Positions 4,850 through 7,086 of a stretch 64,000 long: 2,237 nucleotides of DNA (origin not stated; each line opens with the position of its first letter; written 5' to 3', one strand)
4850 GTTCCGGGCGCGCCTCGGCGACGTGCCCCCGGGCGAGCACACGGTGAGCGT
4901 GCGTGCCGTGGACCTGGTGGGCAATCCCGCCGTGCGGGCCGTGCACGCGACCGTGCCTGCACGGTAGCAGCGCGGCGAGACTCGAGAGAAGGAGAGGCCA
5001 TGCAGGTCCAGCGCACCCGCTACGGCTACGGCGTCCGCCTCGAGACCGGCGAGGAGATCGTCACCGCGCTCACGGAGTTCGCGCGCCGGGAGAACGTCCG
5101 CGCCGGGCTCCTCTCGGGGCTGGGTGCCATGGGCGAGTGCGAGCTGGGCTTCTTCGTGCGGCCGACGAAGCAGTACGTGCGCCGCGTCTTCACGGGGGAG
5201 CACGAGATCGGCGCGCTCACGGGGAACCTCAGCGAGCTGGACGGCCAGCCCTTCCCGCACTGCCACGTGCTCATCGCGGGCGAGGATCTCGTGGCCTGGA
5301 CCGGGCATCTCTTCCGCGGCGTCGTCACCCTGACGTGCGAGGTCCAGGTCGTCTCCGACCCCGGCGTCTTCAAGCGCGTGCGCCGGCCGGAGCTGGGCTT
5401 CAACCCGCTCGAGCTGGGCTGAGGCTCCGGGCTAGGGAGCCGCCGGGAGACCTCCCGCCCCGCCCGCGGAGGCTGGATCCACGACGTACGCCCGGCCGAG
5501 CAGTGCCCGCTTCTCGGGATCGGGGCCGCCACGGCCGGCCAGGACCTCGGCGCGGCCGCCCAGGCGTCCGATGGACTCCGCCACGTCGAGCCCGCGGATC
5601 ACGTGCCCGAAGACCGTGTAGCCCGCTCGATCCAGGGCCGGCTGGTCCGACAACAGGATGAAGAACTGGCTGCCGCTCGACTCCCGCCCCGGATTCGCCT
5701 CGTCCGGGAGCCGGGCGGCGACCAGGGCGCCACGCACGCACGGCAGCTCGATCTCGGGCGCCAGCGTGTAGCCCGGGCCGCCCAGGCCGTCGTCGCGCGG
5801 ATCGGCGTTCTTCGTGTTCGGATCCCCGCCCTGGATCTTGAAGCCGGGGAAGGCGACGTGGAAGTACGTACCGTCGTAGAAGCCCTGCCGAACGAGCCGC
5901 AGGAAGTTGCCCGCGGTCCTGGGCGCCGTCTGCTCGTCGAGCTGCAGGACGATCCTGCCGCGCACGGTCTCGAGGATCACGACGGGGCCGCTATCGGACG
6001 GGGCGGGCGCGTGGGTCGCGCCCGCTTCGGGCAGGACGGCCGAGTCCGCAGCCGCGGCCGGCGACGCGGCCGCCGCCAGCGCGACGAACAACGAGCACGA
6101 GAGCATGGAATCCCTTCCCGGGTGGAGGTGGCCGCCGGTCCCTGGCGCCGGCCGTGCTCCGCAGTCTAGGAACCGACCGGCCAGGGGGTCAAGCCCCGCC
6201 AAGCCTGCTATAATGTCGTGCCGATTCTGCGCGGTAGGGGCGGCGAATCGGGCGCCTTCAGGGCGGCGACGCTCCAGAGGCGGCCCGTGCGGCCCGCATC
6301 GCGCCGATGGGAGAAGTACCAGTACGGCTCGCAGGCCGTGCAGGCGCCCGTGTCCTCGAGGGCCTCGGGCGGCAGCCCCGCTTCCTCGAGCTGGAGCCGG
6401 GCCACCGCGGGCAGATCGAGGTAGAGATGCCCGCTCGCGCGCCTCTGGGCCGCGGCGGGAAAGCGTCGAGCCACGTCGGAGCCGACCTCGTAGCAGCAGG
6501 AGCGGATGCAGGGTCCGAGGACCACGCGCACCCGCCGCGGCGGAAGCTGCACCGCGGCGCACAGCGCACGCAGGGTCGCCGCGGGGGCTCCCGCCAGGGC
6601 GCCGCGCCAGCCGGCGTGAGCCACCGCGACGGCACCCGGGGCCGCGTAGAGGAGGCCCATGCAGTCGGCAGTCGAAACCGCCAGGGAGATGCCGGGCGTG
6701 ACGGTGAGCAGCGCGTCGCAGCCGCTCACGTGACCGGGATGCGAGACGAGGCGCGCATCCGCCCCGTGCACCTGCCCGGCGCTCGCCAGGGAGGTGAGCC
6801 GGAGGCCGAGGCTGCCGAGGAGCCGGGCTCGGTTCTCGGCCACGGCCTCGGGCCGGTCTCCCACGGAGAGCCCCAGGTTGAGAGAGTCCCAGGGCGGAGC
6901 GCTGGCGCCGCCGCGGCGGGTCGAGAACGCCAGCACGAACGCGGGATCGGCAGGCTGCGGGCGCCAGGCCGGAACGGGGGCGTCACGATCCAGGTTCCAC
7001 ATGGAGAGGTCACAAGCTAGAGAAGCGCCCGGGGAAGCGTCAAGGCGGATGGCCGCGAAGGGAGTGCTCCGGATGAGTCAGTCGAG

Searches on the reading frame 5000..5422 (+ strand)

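Call 40: search_protein_families(library=pfam, proteins=[window:5000-5422:+], max_evalue=0.00001)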
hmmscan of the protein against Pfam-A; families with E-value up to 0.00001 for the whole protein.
window:5000-5422:+ (140 aa): 1 family
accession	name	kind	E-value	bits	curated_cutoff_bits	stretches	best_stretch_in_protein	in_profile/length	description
PF03479.20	PCC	-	2.8e-28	99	25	1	12-119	5-114/117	Plants and Prokaryotes Conserved (PCC) domain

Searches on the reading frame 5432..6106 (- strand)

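Call 40: search_protein_families(library=pfam, proteins=[window:5432-6106:-], max_evalue=0.00001)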
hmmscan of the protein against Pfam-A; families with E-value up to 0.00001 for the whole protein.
window:5432-6106:- (224 aa): 1 family
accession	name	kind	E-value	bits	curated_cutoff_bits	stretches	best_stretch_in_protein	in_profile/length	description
PF00160.26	Pro_isomerase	-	3.4e-32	112.3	21.7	1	43-182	2-140/159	Cyclophilin type peptidyl-prolyl cis-trans isomerase/CLD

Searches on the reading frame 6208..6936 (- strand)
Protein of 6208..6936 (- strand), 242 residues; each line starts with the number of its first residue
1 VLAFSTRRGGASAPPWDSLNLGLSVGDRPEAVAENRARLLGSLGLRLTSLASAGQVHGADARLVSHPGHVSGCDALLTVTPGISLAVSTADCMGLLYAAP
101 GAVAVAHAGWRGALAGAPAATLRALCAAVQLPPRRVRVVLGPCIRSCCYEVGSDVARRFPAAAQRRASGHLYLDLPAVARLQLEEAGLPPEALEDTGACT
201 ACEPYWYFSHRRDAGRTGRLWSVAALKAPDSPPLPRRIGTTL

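Call 40: search_protein_families(library=pfam, proteins=[window:6208-6936:-], max_evalue=0.00001)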
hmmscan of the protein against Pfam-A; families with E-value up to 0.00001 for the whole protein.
window:6208-6936:- (242 aa): 1 family
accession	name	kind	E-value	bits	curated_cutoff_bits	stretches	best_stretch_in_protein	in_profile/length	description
PF02578.20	Cu-oxidase_4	-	3.3e-68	230.1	22.9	1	5-223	1-236/238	Multi-copper polyphenol oxidoreductase laccase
